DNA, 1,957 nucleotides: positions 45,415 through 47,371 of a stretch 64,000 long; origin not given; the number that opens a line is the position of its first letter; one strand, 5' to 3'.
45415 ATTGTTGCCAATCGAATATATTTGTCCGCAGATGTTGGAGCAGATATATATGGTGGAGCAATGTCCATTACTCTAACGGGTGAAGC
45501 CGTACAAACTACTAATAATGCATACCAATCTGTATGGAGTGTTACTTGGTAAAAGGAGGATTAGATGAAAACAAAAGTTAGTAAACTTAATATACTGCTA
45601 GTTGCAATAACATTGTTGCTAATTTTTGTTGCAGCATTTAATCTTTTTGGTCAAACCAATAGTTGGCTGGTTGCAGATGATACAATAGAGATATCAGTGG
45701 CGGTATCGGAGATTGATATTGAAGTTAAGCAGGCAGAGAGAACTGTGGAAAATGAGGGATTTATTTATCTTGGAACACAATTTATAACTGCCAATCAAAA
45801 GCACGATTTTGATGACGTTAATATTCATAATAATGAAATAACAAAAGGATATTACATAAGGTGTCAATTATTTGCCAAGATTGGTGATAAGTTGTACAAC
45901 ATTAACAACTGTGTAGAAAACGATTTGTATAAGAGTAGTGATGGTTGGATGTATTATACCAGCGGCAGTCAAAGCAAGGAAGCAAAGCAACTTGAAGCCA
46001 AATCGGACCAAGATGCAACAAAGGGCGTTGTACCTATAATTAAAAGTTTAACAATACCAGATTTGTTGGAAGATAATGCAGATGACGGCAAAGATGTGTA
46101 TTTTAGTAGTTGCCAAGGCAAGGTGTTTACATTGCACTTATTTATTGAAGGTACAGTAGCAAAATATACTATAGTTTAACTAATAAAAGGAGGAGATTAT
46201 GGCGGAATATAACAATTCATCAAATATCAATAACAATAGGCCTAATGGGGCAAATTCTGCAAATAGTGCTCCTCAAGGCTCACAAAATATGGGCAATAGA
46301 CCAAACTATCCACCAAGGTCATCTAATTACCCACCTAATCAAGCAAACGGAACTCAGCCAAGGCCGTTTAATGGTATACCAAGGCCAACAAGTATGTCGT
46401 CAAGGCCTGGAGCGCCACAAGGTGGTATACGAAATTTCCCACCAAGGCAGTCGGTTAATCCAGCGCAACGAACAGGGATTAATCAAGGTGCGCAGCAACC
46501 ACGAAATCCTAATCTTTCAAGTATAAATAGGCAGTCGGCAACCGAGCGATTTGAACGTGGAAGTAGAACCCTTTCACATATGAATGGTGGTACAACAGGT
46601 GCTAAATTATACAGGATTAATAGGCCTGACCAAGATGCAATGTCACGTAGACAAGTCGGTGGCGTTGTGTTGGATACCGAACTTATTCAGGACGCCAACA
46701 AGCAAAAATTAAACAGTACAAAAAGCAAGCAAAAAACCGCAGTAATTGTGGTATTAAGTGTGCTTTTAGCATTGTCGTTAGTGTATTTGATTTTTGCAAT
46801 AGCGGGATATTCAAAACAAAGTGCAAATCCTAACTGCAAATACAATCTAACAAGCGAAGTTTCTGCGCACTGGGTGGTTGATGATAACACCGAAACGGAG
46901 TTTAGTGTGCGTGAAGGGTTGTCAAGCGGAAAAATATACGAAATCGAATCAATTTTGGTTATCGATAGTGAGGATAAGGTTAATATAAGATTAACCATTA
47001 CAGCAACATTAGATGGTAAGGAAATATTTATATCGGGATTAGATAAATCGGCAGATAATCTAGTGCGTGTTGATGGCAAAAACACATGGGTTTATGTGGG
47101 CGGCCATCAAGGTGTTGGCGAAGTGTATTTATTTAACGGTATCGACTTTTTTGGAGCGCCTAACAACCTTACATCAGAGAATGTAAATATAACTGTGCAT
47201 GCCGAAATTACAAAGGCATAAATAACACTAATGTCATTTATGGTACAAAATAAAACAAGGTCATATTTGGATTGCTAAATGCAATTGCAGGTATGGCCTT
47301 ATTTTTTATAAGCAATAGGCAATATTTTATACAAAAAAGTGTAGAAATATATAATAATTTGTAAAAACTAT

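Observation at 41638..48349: sipW plus five TasA-superfamily paralogues: candidate multi-subunit, membrane-anchored SipW-dependent fibre/pilus-like system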

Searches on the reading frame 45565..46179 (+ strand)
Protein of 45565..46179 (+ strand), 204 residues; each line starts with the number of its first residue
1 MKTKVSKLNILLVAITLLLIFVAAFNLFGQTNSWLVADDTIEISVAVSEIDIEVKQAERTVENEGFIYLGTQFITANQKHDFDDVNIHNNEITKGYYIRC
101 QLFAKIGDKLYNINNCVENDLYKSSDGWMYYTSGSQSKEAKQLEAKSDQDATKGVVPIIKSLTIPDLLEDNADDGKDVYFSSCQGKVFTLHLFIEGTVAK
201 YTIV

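Call 3: search_protein_families(library=ncbifam, proteins=[window:45565-46179:+], max_evalue=1)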
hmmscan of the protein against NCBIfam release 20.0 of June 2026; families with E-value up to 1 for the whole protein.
window:45565-46179:+ (204 aa): 3 families
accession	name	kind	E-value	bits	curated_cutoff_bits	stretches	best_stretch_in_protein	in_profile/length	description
NF041002.1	pilin_ComGF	equivalog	0.091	13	80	1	10-79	12-81/139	competence type IV pilus minor pilin ComGF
NF006721.0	PRK09259.1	equivalog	0.11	11.1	557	1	77-151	301-375/574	oxalyl-CoA decarboxylase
TIGR02537.2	arch_flag_Nterm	domain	0.35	10.4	20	1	10-30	12-32/33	archaellin/type IV pilin N-terminal domain-containing protein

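Call 4: search_protein_families(library=pfam, proteins=[window:45565-46179:+], max_evalue=1)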
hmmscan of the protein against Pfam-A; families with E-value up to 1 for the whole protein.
window:45565-46179:+ (204 aa): 1 family
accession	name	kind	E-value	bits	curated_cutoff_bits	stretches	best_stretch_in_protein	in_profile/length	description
PF23353.1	BBS2_hp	-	0.19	12.3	27.7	1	79-119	55-95/98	BBS2 hairpin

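Call 24: find_homologous_proteins(query=window:45565-46179:+, max_evalue=0.001)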
Query window:45565-46179:+ (204 aa): 32 proteins with E <= 0.001 among 112 candidates.
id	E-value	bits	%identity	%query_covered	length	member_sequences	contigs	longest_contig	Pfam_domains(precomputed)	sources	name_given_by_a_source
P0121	7.7e-126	436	98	100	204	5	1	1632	-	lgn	-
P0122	2.7e-110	385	86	100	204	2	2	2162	-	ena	-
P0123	2.3e-103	362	81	100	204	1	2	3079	-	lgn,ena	-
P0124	5.0e-99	348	77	100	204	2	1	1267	-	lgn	-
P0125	5.6e-99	348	76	100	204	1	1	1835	-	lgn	-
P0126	1.3e-98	347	75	100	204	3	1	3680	-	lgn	-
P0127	6.1e-97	341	76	100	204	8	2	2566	-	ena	-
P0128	2.1e-94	333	74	100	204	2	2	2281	-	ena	-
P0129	9.6e-94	331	72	100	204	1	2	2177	-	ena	-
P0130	5.8e-89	315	71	100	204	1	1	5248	-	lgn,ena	-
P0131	4.4e-87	309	71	100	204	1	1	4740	-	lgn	-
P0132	1.7e-81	291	68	100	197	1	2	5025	-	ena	-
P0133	1.4e-72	262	61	100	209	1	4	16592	-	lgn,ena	-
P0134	4.2e-71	257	58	100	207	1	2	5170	-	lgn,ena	-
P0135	3.7e-63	231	56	100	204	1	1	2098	-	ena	-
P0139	3.0e-39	153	45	97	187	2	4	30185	-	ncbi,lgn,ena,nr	ncbi:MAG: hypothetical protein IJ358_01370 [Clostridia bacterium]|nr:hypothetical protein [Clostridi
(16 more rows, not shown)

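Call 52: search_protein_families(library=ncbifam, alignment_id=A2, max_evalue=1)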
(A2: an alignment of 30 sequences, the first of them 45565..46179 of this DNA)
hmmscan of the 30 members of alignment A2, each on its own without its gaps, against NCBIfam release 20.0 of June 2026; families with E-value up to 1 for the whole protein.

A. member 1, window:45565-46179:+ (204 aa): 3 families
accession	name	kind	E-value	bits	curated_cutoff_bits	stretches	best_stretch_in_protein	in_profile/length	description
NF041002.1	pilin_ComGF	equivalog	0.091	13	80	1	10-79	12-81/139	competence type IV pilus minor pilin ComGF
NF006721.0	PRK09259.1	equivalog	0.11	11.1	557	1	77-151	301-375/574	oxalyl-CoA decarboxylase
TIGR02537.2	arch_flag_Nterm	domain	0.35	10.4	20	1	10-30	12-32/33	archaellin/type IV pilin N-terminal domain-containing protein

B. families by the number of members that match (of 30 scanned): 15 families
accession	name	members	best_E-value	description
NF041002.1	pilin_ComGF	4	0.022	competence type IV pilus minor pilin ComGF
NF033894.1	Eex_IncN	3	0.067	EexN family lipoprotein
NF038270.1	membran_MsaC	2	0.011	Msa family membrane protein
NF009121.0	PRK12473.1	2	0.022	hypothetical protein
NF001532.0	PRK00364.2-3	2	0.05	co-chaperone GroES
NF038277.1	accessory_MacP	2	0.32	cell wall synthase accessory phosphoprotein MacP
NF010001.0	PRK13474.1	1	0.0082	cytochrome b6-f complex iron-sulfur subunit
NF038116.1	Sden1266_dom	1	0.0083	choice-of-anchor H family protein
TIGR00998.1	8a0101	1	0.021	EmrA/EmrK family multidrug efflux transporter periplasmic adaptor subunit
NF053819.1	EF0750_LPXTG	1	0.05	EF2685/EF0750 family sortase-dependent surface protein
TIGR01000.1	bacteriocin_acc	1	0.059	bacteriocin secretion accessory protein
NF003616.0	PRK05261.1-1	1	0.071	phosphoketolase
NF045819.1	PeroxynitIsom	1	0.086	peroxynitrite isomerase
NF006721.0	PRK09259.1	1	0.11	oxalyl-CoA decarboxylase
TIGR02537.2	arch_flag_Nterm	1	0.35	archaellin/type IV pilin N-terminal domain-containing protein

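Call 81: find_encoding_contigs(protein=P0133, flank=10000, max_places=2)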
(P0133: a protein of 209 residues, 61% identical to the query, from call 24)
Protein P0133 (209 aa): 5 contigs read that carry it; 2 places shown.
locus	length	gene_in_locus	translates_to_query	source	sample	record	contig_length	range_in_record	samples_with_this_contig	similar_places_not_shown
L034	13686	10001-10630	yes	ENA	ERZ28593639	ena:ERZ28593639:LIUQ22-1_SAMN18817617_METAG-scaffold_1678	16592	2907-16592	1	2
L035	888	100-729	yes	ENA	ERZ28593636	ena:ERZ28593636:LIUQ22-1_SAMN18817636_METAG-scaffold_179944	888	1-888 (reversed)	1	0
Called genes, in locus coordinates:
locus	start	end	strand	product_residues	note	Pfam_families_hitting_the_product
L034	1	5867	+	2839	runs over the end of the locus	-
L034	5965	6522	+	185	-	-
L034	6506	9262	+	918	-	-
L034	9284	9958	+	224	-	-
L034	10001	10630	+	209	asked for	-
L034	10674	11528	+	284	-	-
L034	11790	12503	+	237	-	-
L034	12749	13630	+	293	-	PF00590:TP_methylase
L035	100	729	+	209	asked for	-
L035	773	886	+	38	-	?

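Call 82: find_encoding_contigs(protein=P0139, flank=10000, max_places=2)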
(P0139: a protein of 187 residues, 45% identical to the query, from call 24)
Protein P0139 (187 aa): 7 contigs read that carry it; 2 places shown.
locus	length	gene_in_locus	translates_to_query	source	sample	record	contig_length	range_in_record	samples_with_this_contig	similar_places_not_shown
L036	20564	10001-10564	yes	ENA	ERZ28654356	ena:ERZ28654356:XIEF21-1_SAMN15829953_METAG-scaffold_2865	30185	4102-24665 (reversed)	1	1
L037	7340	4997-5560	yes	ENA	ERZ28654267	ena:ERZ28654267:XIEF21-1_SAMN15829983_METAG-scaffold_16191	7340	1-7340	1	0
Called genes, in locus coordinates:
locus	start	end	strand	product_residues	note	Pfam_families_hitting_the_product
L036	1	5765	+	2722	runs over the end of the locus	-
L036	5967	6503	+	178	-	-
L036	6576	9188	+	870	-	-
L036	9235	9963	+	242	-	-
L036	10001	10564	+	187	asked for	-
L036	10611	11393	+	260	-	-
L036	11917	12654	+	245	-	-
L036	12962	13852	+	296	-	PF00590:TP_methylase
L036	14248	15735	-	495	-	PF01433:Peptidase_M1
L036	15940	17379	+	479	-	PF07261:DnaB_2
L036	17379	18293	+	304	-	PF00308:Bac_DnaA (faint), PF01695:IstB_IS21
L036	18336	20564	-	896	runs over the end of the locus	PF00005:ABC_tran, PF02463:SMC_N, PF02687:FtsX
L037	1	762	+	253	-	?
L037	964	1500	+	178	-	-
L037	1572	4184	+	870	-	-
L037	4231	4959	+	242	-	-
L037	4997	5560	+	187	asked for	-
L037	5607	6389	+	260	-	-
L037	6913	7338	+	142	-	?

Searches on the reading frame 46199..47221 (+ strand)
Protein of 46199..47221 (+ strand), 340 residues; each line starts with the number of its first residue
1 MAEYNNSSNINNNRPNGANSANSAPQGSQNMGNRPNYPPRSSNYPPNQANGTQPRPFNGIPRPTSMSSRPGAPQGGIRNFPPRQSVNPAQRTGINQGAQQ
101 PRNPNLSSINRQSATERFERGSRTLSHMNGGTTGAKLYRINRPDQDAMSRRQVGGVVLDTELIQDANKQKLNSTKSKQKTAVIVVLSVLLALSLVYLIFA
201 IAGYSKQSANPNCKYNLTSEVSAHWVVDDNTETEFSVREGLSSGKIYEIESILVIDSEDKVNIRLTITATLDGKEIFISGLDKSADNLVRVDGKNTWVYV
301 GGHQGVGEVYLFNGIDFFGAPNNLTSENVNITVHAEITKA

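Call 3: search_protein_families(library=ncbifam, proteins=[window:46199-47221:+], max_evalue=1)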
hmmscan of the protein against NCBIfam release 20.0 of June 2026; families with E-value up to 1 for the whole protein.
window:46199-47221:+ (340 aa): 2 families
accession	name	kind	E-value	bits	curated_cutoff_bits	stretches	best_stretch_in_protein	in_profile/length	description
NF006283.1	PRK08455.1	equivalog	0.06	13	187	1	168-254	6-94/182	flagellar basal body-associated protein FliL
NF004285.1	PRK05696.1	equivalog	0.11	12.3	179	1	166-212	6-52/171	flagellar basal body-associated protein FliL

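Call 4: search_protein_families(library=pfam, proteins=[window:46199-47221:+], max_evalue=1)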
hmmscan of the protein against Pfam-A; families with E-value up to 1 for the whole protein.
window:46199-47221:+ (340 aa): 1 family
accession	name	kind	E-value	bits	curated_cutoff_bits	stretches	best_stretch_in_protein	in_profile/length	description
PF17385.8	LBP_M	-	0.056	13.4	25.2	1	214-287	136-205/221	Lacto-N-biose phosphorylase central domain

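Call 27: find_homologous_proteins(query=window:46199-47221:+, max_evalue=0.001)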
Query window:46199-47221:+ (340 aa): 11 proteins with E <= 0.001 among 2576 candidates.
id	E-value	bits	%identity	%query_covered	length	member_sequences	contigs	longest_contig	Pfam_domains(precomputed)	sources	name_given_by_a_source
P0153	3.5e-221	751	100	100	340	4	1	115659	-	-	-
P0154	1.9e-133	463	79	81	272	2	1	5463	-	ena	-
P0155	6.2e-126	438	61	100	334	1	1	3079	-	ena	-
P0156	3.1e-125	436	65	100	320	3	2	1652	-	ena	-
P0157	2.3e-123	429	58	95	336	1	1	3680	-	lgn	-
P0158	2.5e-116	406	61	100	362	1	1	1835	-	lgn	-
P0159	1.3e-96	342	52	100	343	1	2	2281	-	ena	-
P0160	8.5e-95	336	51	100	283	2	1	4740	-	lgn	-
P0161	8.3e-94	332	49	96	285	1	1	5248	-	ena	-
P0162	6.0e-86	307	53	76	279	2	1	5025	-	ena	-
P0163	5.4e-47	179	44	67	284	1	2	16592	-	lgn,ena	-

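Call 65: predict_structure(alignment_id=A5)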
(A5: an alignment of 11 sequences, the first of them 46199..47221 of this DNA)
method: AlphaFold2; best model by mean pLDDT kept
length: 340 residues; sequences in the alignment: 11
mean_pLDDT: 57.6   pTM: 0.38
mean pLDDT of the five models: 57.6, 57.5, 57.2, 54.4, 54.1
residues with pLDDT >= 90: 7; 70-90: 119; 50-70: 52; < 50: 162
segments of 3 or more residues with pLDDT < 50: 1-34, 36-38, 40-45, 47-62, 64-69, 74-81, 83-112, 125-159, 161-174, 230-233
pLDDT, mean of each block of 10 residues (from residue 1): 34 34 38 40 38 37 41 35 38 32 39 52 45 38 42 44 47 53 75 81 57 84 74 51 71 88 87 83 82 72 85 81 76 87
secondary structure, 60 per line:
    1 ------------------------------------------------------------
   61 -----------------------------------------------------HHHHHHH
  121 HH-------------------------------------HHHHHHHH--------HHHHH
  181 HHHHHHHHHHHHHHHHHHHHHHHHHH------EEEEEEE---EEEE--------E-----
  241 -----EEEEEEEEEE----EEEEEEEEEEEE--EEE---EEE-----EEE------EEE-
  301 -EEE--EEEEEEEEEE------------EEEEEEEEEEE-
elements in order: H114-122 H160-167 H176-206 E213-219 E223-226 E246-255 E260-271 E274-276 E280-282 E288-290 E297-299 E302-304 E307-316 E329-339

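Call 69: fold_search(model_id=the predicted structure, library=pdb)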
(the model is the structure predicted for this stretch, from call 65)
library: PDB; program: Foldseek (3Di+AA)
matches with E <= 10: 1011; with E <= 0.001: 0
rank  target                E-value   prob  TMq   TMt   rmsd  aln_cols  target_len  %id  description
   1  7b2p_B                1.6e-02  0.72  0.15  0.09  13.0       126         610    8  Cryo-EM structure of complement C4b in complex with nanobody B5 (released 2022-03-02)
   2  7b2m_B                1.7e-02  0.72  0.15  0.09  13.2       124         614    7  Cryo-EM structure of complement C4b in complex with nanobody E3 (released 2022-03-02)
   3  3hrz_B                2.0e-02  0.72  0.15  0.21  14.5       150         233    9  Cobra Venom Factor (CVF) in complex with human factor B (released 2009-07-07)
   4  4c47_B                3.2e-02  0.47  0.14  0.22  19.7       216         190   13  Salmonella enterica trimeric lipoprotein SadB (released 2014-01-08)
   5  4c47_A                4.8e-02  0.23  0.12  0.17  19.8       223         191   13  Salmonella enterica trimeric lipoprotein SadB (released 2014-01-08)
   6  4c47_C                5.4e-02  0.33  0.14  0.21  19.2       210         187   13  Salmonella enterica trimeric lipoprotein SadB (released 2014-01-08)
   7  2zou_A                5.7e-02  0.82  0.19  0.39   6.7       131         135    9  Crystal structure of human F-spondin reeler domain (fragment 2) (released 2008-10-14)
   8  2e6j_MODEL_1_A        5.7e-02  0.60  0.16  0.40  14.2       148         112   10  Solution structure of the C-terminal PapD-like domain from human HYDIN protein (released 2007-07-03)
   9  3i6s_B                5.7e-02  0.10  0.09  0.05  17.3       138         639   10  Crystal Structure of the plant subtilisin-like protease SBT3 (released 2010-01-19)
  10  8csw                  6.0e-02  0.41  0.15  0.09  10.6       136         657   14  Local refinement of protein 4.2 in Class 2 of erythrocyte ankyrin-1 complex (released 2022-07-20)
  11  1ft0_A                6.8e-02  0.47  0.17  0.36  11.7       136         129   10  CRYSTAL STRUCTURE OF TRUNCATED HUMAN RHOGDI K113A MUTANT (released 2001-05-02)
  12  8ose                  7.1e-02  0.47  0.16  0.11   8.0       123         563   10  C. perfringens chitinase CP4_3455 in complex with inhibitor bisdionin C (released 2023-07-12)
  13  3s3j_A                7.1e-02  0.47  0.15  0.09  13.3       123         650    9  Transglutaminase 2 in complex with a novel inhibitor (released 2012-06-06)
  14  4f8l                  7.1e-02  0.44  0.17  0.33  14.3       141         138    6  X-ray structure of PsaA from Yersinia pestis, in complex with galactose and AEBSF (released 2013-05-22)
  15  7som_J                7.1e-02  0.41  0.15  0.08  15.2       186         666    6  Ciliary C2 central pair apparatus isolated from Chlamydomonas reinhardtii (released 2022-04-13)
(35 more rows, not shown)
